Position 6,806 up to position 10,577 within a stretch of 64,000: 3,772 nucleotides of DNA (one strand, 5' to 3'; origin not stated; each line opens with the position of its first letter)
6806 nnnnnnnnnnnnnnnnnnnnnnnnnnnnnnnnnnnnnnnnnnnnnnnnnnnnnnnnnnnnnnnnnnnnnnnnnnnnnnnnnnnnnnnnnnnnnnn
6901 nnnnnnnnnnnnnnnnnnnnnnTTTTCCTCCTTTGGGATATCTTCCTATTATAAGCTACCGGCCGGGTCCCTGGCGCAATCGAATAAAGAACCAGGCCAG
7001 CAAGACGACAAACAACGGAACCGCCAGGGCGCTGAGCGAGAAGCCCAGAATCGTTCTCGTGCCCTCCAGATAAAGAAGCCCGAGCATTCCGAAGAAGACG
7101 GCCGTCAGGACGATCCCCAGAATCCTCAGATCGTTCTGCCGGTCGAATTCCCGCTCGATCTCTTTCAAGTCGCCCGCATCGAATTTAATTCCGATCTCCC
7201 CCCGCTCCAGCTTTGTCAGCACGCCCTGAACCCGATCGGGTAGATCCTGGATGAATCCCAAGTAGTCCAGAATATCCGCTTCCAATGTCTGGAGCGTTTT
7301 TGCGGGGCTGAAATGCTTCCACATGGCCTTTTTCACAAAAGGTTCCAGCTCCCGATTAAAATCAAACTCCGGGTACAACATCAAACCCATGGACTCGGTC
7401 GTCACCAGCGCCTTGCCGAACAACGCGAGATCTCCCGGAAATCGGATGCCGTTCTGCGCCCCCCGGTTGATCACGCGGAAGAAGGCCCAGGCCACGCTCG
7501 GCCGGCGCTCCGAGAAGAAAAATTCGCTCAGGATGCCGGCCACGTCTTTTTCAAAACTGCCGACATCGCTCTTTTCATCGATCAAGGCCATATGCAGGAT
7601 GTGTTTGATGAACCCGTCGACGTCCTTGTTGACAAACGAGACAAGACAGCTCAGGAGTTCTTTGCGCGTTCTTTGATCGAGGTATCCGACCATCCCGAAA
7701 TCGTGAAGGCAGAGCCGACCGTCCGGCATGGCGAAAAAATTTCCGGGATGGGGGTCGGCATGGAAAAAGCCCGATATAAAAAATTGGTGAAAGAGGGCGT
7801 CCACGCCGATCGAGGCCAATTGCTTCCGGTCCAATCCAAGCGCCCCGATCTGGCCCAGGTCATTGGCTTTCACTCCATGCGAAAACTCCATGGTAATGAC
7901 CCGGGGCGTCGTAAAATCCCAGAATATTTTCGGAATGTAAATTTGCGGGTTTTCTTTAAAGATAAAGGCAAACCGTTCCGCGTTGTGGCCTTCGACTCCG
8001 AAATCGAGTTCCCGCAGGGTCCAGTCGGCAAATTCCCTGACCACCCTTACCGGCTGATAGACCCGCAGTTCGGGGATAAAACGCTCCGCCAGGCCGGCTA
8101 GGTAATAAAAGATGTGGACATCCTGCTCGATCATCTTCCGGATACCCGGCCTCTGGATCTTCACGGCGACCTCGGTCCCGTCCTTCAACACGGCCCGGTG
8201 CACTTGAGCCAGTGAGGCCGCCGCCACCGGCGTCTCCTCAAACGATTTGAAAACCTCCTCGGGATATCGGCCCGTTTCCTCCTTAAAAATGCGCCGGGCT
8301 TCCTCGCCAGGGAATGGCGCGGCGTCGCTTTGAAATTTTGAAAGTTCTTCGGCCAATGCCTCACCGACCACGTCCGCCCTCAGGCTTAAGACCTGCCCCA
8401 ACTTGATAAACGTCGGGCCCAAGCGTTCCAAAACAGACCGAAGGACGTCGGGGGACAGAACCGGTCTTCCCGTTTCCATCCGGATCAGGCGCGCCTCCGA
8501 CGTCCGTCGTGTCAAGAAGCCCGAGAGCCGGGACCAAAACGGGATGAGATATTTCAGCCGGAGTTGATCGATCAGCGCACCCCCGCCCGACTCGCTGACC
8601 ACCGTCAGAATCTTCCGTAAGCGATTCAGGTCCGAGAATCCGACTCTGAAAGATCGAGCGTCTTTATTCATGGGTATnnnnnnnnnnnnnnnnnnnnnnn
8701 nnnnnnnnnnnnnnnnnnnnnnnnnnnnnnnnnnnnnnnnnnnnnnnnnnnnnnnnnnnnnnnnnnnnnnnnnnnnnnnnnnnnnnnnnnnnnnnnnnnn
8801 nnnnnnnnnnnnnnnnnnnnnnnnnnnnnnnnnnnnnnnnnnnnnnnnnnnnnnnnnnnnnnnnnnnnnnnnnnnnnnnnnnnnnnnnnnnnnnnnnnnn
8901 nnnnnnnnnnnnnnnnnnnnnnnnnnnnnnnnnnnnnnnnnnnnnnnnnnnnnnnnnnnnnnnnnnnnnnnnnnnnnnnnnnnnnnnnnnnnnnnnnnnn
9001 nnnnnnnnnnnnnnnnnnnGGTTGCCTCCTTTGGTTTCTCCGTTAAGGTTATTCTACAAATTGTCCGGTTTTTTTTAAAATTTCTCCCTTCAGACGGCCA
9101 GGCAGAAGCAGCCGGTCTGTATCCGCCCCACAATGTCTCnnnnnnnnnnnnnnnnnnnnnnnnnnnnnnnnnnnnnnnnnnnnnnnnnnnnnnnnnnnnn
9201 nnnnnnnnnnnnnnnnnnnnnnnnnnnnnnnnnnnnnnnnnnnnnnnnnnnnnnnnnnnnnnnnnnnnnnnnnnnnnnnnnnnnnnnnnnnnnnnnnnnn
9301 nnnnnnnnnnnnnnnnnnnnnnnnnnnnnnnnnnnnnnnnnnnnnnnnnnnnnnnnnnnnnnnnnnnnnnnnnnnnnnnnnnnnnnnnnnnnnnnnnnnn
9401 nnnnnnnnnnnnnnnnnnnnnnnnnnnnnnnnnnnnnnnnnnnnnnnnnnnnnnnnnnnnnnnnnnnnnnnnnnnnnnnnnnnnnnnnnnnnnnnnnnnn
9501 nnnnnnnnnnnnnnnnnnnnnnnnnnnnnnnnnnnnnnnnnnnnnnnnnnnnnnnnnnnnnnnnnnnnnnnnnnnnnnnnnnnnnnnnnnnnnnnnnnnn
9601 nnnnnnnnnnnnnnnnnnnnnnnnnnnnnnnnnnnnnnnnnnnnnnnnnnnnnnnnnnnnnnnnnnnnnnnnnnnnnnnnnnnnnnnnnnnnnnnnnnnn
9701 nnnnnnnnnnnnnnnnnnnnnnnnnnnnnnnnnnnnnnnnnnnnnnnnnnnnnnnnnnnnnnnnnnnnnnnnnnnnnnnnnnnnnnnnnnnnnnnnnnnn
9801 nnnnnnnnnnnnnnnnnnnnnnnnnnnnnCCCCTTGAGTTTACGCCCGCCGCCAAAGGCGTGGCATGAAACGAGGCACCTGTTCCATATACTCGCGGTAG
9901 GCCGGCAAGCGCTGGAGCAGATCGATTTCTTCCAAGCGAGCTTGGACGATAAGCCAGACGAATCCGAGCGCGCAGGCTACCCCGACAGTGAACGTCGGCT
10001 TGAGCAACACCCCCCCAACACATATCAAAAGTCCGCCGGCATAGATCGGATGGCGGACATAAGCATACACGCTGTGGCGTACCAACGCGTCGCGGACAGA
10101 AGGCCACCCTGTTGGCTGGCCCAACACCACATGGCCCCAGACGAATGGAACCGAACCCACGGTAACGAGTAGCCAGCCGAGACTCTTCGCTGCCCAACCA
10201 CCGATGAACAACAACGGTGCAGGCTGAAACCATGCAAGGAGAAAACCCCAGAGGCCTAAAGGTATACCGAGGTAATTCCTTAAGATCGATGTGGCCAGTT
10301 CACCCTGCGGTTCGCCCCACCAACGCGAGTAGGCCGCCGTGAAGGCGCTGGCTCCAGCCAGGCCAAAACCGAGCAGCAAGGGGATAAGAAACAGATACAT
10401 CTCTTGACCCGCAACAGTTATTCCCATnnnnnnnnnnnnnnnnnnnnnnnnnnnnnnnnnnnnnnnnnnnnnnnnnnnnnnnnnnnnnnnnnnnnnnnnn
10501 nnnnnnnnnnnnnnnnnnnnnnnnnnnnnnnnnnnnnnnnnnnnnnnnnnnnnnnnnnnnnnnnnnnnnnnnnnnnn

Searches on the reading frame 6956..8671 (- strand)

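Call 57: search_protein_families(library=pfam, proteins=[window:6956-8671:-], max_evalue=0.001)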
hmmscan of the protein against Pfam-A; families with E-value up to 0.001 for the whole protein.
window:6956-8671:- (571 aa): 1 family
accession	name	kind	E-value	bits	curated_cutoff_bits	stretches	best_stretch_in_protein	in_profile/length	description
PF03109.22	ABC1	-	2.1e-80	269.9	22.9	1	113-356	2-242/244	ABC1 atypical kinase-like domain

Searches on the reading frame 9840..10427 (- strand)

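Call 8: search_protein_families(library=pfam, proteins=[window:9840-10427:-], max_evalue=0.00001)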
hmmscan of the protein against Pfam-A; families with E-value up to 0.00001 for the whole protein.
window:9840-10427:- (195 aa): 1 family
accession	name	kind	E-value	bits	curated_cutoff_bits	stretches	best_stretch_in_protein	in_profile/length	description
PF04191.18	PEMT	-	5.3e-08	33.7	25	1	83-172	5-99/105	Phospholipid methyltransferase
